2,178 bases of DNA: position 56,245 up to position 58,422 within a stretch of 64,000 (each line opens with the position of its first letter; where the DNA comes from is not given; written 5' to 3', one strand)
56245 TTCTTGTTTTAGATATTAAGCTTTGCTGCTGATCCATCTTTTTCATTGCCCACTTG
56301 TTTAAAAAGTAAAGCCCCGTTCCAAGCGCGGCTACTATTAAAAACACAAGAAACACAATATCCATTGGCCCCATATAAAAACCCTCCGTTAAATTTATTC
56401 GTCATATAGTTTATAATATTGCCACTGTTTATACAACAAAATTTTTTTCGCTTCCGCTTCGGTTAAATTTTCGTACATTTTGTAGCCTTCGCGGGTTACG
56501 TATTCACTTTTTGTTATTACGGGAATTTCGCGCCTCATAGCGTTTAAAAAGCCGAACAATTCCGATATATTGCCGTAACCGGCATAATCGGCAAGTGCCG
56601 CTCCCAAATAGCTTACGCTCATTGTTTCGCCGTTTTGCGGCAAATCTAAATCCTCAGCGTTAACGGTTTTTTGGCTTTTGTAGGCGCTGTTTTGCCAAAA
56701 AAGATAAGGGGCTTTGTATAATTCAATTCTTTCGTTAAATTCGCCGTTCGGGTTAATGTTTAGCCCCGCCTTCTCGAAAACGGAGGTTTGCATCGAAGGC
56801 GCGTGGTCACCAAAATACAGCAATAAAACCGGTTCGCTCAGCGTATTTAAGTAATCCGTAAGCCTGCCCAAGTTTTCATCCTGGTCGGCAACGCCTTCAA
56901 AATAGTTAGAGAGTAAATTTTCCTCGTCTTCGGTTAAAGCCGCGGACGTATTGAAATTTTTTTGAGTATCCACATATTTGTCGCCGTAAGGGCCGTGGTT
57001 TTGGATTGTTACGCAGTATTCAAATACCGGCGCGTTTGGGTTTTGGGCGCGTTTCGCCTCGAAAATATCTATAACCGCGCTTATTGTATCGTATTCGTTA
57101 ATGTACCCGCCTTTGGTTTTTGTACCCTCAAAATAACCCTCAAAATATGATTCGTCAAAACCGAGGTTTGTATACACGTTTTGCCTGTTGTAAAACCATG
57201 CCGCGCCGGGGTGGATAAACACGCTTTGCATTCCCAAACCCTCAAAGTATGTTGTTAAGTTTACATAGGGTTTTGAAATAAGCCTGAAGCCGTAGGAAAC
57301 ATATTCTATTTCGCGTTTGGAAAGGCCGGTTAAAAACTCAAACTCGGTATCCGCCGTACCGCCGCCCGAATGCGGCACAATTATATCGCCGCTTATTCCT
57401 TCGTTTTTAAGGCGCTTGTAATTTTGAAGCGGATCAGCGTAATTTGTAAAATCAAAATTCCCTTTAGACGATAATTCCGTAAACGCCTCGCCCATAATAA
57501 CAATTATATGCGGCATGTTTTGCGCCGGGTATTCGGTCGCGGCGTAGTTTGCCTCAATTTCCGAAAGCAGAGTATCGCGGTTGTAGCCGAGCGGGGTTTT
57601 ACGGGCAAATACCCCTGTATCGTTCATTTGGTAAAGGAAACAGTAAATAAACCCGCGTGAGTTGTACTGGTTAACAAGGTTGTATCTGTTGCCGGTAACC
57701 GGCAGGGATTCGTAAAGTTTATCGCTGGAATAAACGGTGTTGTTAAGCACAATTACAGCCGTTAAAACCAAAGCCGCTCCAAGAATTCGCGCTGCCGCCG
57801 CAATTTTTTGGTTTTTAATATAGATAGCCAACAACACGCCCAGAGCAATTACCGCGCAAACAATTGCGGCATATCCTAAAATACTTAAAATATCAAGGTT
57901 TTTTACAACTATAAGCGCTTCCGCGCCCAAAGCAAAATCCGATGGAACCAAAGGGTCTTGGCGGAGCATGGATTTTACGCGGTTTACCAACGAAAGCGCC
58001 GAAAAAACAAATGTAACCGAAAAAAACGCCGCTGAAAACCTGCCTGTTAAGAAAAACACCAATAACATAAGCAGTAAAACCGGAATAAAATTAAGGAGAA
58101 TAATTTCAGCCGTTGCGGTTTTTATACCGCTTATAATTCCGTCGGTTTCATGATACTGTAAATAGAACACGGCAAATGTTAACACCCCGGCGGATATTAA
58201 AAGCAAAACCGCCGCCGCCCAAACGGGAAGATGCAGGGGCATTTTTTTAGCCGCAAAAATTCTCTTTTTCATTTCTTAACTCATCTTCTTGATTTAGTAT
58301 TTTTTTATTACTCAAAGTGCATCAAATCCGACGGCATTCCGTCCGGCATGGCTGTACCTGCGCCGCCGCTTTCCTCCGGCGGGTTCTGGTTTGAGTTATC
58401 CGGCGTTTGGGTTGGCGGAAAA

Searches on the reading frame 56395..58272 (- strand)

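Call 72: search_protein_families(library=pfam, proteins=[window:56395-58272:-], max_evalue=0.01)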
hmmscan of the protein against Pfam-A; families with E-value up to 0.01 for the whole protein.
window:56395-58272:- (625 aa): 1 family
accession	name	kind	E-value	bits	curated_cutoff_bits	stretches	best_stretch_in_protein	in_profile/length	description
PF00884.28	Sulfatase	-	4.2e-33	115.4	25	1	254-566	1-301/301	Sulfatase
